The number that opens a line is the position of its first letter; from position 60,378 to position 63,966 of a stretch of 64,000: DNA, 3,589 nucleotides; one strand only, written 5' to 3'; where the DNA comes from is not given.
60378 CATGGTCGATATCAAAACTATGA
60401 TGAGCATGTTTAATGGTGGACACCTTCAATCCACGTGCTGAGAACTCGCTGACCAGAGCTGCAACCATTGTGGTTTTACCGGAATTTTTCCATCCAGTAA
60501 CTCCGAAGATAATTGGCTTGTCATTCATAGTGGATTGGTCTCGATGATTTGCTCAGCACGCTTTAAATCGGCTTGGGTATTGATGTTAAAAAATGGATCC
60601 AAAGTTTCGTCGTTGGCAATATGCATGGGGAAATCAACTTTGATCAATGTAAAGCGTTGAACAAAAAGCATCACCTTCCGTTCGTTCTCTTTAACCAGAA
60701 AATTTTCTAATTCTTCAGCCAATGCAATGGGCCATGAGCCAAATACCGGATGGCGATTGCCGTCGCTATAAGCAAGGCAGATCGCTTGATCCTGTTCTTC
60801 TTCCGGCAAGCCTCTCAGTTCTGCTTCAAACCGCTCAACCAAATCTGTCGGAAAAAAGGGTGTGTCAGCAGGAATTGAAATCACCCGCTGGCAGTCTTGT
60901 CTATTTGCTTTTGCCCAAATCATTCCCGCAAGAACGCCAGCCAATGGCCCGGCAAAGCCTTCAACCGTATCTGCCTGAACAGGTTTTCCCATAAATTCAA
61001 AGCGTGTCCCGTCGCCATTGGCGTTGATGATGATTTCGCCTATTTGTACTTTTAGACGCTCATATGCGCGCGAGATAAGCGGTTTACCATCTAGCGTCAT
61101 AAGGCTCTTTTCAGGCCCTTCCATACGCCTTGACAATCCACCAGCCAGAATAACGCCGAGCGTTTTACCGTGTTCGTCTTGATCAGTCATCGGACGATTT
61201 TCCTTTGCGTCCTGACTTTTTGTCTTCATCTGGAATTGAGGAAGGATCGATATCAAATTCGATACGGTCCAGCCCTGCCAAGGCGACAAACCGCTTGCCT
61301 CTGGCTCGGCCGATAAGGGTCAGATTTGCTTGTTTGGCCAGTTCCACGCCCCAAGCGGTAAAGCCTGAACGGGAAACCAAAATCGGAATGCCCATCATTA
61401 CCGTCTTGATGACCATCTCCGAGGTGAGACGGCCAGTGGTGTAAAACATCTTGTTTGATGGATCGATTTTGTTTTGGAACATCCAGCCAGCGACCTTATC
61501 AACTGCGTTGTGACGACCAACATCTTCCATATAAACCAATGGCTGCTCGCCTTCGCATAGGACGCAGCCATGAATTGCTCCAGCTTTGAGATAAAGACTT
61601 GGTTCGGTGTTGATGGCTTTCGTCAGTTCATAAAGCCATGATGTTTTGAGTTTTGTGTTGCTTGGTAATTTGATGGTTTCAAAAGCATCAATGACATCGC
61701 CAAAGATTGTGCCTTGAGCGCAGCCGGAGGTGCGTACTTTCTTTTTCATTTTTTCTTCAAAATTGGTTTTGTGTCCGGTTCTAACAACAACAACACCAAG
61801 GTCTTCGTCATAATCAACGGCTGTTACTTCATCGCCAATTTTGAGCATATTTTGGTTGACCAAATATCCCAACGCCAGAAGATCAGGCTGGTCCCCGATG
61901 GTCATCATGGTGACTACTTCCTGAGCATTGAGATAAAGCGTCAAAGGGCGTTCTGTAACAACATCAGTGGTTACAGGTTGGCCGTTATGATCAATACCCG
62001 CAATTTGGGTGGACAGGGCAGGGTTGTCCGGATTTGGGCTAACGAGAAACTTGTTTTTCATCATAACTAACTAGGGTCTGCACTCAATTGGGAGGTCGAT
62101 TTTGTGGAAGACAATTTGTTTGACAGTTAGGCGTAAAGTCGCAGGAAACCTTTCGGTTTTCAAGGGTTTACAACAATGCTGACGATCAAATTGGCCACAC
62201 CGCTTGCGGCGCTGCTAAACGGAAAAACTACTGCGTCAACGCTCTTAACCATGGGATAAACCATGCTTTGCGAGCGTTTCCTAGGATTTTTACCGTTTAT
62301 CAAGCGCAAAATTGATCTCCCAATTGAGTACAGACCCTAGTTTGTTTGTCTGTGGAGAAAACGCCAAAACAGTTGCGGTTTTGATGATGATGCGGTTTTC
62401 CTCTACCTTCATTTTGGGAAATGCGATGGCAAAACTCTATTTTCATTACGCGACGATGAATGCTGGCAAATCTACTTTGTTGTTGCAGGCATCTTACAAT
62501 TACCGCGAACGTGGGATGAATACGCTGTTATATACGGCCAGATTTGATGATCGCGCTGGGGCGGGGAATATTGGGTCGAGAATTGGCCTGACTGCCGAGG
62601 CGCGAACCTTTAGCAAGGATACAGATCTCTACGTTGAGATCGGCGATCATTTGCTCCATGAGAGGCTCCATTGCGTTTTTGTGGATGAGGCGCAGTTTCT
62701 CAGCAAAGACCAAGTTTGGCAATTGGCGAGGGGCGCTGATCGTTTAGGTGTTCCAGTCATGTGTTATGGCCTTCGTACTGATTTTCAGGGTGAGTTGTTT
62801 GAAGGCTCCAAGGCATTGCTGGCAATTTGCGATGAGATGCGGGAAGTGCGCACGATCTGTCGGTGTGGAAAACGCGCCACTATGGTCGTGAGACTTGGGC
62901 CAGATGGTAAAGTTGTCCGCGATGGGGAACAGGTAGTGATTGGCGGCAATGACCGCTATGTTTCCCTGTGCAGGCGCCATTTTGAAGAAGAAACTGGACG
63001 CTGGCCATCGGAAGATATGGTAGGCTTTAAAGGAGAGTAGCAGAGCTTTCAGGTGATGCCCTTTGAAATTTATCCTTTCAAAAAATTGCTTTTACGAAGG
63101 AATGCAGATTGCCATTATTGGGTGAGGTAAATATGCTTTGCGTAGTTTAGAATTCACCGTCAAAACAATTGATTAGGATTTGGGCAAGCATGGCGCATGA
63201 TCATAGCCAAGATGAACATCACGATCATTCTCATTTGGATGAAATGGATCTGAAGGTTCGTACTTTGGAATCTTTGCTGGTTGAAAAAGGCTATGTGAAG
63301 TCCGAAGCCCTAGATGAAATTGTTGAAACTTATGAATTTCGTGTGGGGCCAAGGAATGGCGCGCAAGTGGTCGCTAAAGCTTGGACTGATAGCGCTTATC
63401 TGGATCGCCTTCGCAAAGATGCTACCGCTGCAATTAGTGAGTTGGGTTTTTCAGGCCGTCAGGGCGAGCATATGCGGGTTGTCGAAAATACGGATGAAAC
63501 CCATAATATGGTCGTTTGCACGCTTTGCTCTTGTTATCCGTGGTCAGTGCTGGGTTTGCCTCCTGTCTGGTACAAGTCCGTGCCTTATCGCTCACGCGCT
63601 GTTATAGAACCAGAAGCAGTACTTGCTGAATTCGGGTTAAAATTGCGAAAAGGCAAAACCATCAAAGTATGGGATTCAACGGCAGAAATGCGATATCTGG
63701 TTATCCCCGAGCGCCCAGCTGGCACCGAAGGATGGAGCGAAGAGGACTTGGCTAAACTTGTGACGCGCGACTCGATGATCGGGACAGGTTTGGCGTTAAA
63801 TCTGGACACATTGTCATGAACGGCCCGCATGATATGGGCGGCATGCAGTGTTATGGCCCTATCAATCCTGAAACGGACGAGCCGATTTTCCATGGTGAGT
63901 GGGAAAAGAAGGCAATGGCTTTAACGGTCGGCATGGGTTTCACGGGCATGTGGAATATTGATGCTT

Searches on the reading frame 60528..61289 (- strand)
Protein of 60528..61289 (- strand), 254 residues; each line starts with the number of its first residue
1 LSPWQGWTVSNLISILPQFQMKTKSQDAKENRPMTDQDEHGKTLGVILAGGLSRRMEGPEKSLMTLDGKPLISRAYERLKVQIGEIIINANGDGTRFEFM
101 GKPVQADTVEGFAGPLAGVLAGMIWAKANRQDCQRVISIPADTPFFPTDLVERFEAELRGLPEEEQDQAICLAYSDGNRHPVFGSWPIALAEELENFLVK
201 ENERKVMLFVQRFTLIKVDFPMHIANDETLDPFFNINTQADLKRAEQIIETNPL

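Call 81: search_protein_families(library=pfam, proteins=[window:60528-61289:-])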
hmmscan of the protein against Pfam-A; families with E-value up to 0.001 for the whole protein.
window:60528-61289:- (254 aa): 1 family
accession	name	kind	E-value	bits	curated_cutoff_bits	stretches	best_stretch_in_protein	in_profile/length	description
PF12804.13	NTP_transf_3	-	2.6e-29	102.9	27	1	45-207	1-154/160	MobA-like NTP transferase domain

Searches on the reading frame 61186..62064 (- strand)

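Call 81: search_protein_families(library=pfam, proteins=[window:61186-62064:-])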
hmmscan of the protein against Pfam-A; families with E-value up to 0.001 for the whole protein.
window:61186-62064:- (293 aa): 1 family
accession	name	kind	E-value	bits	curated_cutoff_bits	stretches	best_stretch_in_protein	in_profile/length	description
PF02634.21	FdhD-NarQ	-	1.2e-74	251.4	27.2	1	36-268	1-236/237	FdhD/NarQ family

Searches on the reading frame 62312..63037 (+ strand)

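Call 81: search_protein_families(library=pfam, proteins=[window:62312-63037:+])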
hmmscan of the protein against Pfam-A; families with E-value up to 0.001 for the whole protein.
window:62312-63037:+ (242 aa): 3 families
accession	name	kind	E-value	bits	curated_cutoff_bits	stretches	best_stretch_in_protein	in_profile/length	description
PF00265.24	TK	-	8.3e-52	176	20.6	1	41-224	2-176/176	Thymidine kinase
PF13401.12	AAA_22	-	0.00039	21.2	27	1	51-143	16-109/130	AAA domain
PF13604.12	AAA_30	-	0.00083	19.6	27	0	51-153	29-123/191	AAA domain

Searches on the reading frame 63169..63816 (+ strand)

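Call 81: search_protein_families(library=pfam, proteins=[window:63169-63816:+])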
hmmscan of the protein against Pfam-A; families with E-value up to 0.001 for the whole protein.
window:63169-63816:+ (216 aa): 1 family
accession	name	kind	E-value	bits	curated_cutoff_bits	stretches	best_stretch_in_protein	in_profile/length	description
PF02979.21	NHase_alpha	-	4.6e-86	287.4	27.2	1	25-206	2-183/184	Nitrile hydratase, alpha chain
